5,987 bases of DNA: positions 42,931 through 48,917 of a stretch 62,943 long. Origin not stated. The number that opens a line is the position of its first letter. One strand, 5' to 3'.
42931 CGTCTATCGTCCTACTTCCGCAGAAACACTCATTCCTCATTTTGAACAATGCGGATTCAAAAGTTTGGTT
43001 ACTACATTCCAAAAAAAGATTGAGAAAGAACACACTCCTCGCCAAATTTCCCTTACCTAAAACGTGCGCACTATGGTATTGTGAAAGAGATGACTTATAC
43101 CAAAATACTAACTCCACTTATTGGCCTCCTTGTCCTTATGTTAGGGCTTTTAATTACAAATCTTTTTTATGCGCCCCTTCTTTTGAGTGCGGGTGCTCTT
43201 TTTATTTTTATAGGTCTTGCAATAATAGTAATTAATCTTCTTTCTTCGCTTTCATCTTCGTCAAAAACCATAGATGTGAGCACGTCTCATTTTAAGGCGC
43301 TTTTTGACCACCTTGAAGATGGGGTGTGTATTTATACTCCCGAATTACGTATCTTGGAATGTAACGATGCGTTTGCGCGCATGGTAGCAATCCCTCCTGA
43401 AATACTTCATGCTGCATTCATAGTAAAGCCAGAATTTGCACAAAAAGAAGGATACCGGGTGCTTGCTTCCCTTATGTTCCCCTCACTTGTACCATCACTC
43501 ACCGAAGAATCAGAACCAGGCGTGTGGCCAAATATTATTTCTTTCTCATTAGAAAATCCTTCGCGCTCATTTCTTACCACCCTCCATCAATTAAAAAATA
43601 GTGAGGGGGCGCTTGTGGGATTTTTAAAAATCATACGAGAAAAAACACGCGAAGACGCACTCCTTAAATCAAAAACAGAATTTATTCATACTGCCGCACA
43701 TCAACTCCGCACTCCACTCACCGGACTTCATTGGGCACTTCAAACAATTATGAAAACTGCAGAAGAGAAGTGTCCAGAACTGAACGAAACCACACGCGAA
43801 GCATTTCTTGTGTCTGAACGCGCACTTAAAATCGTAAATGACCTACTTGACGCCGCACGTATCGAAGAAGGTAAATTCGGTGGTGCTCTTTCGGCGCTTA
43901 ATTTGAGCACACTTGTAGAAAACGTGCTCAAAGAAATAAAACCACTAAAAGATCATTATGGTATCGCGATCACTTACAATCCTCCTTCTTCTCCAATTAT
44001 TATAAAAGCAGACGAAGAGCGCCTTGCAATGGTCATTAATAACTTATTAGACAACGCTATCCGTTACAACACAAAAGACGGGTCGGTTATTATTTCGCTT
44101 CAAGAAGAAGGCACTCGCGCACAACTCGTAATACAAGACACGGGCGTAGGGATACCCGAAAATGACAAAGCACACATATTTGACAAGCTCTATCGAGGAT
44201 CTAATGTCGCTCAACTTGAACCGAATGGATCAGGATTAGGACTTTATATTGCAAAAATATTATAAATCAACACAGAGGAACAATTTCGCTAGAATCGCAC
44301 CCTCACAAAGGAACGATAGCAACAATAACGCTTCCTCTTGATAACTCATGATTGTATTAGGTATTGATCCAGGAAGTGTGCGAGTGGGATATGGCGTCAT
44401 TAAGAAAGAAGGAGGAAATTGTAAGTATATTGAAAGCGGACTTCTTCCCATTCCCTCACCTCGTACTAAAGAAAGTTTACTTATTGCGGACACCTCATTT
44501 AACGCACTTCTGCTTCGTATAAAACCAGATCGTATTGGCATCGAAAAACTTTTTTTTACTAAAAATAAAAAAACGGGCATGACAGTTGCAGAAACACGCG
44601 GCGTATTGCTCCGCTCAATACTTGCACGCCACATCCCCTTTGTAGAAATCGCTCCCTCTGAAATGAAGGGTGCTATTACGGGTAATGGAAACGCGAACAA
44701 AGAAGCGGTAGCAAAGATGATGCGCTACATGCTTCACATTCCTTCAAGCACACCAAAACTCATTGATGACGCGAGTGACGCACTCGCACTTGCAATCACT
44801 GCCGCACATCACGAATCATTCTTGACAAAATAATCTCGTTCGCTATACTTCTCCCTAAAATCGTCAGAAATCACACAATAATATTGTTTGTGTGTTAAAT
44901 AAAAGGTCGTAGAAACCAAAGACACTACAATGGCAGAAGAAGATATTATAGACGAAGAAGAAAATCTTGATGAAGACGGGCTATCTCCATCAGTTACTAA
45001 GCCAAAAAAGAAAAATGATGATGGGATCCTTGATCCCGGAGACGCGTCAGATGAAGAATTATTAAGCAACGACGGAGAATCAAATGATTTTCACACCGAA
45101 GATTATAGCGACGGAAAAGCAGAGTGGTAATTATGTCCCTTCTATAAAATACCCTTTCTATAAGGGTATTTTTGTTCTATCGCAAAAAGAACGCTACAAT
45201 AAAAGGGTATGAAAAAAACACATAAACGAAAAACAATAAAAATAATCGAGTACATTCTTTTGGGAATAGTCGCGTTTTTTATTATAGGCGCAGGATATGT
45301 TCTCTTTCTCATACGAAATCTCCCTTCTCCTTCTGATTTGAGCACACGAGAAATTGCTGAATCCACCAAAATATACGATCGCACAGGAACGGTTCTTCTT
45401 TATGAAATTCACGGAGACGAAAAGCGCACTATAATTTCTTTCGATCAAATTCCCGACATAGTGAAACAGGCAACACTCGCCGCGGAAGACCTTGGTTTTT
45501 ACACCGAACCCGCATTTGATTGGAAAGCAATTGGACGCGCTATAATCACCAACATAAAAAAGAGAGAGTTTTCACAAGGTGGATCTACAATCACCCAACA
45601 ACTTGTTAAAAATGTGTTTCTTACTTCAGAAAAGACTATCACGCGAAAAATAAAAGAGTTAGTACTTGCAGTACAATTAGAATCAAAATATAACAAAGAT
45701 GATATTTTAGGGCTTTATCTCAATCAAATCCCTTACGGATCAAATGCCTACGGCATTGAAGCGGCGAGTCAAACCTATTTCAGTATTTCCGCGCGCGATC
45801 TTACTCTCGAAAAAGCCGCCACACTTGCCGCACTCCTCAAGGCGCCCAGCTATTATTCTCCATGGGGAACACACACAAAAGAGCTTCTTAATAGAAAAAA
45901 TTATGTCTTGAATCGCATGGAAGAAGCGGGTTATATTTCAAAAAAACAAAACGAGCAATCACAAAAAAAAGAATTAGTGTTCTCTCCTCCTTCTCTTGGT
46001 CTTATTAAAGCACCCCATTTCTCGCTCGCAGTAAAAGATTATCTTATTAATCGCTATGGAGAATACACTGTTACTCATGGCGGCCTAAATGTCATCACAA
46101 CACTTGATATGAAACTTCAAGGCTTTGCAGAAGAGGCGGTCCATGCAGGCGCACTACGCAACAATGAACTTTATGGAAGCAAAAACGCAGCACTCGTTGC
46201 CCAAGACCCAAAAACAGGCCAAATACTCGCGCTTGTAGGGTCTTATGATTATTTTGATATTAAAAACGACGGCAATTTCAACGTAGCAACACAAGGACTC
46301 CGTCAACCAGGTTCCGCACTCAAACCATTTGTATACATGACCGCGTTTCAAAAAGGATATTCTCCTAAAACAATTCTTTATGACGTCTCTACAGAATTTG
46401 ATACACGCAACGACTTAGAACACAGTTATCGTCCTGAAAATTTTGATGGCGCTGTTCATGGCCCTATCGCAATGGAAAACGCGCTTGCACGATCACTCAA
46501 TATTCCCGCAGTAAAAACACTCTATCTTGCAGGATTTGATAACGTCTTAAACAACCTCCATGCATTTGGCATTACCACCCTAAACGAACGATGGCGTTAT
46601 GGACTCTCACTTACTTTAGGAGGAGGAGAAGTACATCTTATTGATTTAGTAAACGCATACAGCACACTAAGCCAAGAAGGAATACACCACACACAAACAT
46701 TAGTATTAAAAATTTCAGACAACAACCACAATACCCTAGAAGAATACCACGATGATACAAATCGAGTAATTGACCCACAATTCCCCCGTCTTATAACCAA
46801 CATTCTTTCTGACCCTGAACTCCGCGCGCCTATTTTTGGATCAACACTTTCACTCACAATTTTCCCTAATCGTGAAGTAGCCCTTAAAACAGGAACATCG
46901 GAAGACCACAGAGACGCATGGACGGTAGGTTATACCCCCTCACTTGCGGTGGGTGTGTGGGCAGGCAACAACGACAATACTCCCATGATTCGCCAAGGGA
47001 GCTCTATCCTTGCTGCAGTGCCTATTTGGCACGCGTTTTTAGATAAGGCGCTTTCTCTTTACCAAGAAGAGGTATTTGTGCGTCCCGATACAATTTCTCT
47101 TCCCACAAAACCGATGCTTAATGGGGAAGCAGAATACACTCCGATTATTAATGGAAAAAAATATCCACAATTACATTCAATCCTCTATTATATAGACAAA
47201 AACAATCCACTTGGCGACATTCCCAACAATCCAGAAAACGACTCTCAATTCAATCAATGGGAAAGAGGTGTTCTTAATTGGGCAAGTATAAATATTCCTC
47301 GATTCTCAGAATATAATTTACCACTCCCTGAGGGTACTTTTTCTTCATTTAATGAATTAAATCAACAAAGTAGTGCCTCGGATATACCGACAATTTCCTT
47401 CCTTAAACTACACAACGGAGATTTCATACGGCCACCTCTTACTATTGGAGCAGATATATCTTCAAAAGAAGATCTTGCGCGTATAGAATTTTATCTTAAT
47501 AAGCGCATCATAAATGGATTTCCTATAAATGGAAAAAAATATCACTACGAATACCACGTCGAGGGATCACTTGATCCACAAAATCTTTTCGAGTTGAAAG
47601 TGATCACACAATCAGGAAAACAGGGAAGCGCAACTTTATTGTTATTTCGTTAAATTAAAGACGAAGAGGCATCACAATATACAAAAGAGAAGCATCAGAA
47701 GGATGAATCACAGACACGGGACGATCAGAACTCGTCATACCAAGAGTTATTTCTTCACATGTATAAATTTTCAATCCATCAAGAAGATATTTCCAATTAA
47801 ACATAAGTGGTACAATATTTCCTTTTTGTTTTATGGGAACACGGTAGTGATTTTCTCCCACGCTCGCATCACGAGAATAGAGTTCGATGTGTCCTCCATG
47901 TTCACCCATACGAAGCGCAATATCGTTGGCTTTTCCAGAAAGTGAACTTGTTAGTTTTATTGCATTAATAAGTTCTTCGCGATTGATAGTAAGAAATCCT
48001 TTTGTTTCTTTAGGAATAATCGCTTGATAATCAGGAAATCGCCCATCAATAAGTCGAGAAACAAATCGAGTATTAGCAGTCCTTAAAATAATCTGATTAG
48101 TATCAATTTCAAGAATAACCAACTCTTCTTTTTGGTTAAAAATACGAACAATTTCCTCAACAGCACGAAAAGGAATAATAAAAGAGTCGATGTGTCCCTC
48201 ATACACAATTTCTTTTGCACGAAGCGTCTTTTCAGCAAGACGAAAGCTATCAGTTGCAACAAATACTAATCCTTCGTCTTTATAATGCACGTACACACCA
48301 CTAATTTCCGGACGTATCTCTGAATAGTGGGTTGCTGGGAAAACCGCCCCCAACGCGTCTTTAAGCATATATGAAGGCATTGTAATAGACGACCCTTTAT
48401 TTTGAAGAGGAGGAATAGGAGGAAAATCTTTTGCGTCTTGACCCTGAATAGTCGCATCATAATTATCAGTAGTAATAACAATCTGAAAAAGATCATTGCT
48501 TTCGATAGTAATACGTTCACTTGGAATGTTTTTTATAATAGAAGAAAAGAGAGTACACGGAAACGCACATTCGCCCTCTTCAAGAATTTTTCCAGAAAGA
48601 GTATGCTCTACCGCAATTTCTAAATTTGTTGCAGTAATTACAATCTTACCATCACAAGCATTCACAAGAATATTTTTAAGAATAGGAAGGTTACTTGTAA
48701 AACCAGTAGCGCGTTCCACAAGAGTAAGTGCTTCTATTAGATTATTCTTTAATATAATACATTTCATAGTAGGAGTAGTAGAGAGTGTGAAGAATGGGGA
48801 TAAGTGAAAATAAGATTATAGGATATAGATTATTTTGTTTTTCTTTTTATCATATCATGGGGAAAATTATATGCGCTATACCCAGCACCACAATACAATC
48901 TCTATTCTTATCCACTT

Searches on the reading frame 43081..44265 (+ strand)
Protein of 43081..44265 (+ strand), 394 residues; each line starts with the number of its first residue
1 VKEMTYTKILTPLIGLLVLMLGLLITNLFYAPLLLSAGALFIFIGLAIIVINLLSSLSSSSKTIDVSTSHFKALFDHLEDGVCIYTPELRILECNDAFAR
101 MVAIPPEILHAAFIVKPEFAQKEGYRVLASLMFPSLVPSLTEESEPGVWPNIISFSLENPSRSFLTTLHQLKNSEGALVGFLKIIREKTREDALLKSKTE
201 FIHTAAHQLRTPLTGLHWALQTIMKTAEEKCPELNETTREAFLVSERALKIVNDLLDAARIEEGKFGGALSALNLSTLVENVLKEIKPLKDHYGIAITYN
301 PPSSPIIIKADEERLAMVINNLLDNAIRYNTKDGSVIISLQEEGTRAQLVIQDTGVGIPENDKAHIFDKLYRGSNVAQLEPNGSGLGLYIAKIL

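Call 53: search_protein_families(library=pfam, proteins=[window:43081-44265:+], max_evalue=0.0001)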
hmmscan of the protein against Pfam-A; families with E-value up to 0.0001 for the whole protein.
window:43081-44265:+ (394 aa): 3 families
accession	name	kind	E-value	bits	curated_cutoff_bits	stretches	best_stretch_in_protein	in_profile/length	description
PF02518.31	HATPase_c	-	3.2e-18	66.6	26.4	1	311-392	2-81/111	Histidine kinase-, DNA gyrase B-, and HSP90-like ATPase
PF00512.31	HisKA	-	1.3e-11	44.8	26.9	1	197-264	1-66/66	His Kinase A (phospho-acceptor) domain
PF13188.13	PAS_8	-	1.4e-06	28.4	21.8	1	70-109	2-43/65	PAS domain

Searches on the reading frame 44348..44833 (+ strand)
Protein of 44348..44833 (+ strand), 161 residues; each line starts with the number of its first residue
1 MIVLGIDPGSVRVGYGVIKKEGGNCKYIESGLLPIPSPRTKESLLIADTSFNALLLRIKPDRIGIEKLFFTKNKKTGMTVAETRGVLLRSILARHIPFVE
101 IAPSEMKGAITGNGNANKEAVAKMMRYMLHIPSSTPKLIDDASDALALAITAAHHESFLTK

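Call 53: search_protein_families(library=pfam, proteins=[window:44348-44833:+], max_evalue=0.0001)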
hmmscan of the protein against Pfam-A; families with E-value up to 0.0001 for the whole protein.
window:44348-44833:+ (161 aa): 1 family
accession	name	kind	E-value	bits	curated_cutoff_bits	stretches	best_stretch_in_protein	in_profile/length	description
PF02075.23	RuvC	-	1e-37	129.7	22.2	1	3-151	1-147/148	Crossover junction endodeoxyribonuclease RuvC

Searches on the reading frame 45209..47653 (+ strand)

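Call 21: search_protein_families(library=pfam, proteins=[window:45209-47653:+], max_evalue=0.00001)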
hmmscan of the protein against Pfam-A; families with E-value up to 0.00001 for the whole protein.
window:45209-47653:+ (814 aa): 2 families
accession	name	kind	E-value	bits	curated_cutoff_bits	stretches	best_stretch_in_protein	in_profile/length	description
PF00912.28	Transgly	-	1.6e-62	210.5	27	1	64-237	5-177/178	Transglycosylase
PF00905.27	Transpeptidase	-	1.5e-17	64.2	22.1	1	328-594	2-283/299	Penicillin binding protein transpeptidase domain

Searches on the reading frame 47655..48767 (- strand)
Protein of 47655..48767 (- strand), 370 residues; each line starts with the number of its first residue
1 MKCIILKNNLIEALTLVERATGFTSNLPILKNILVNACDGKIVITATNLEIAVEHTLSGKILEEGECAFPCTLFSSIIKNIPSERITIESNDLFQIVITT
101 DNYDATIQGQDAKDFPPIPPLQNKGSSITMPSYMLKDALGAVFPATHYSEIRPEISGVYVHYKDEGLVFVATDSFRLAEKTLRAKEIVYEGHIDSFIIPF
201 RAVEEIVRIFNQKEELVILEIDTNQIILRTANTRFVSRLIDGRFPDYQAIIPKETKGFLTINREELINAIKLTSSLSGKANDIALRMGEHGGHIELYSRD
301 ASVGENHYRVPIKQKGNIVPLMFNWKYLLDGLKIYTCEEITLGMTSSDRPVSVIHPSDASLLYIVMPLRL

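Call 53: search_protein_families(library=pfam, proteins=[window:47655-48767:-], max_evalue=0.0001)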
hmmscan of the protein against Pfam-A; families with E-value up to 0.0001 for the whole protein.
window:47655-48767:- (370 aa): 3 families
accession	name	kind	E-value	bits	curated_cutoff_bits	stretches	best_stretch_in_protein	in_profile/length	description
PF00712.24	DNA_pol3_beta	-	1.2e-23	84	24.4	1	1-118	1-119/120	DNA polymerase III beta subunit, N-terminal domain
PF02767.21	DNA_pol3_beta_2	-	3.4e-23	82.6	27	1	130-246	2-116/116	DNA polymerase III beta subunit, central domain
PF02768.20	DNA_pol3_beta_3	-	5.2e-19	68.7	27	1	249-369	2-121/121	DNA polymerase III beta subunit, C-terminal domain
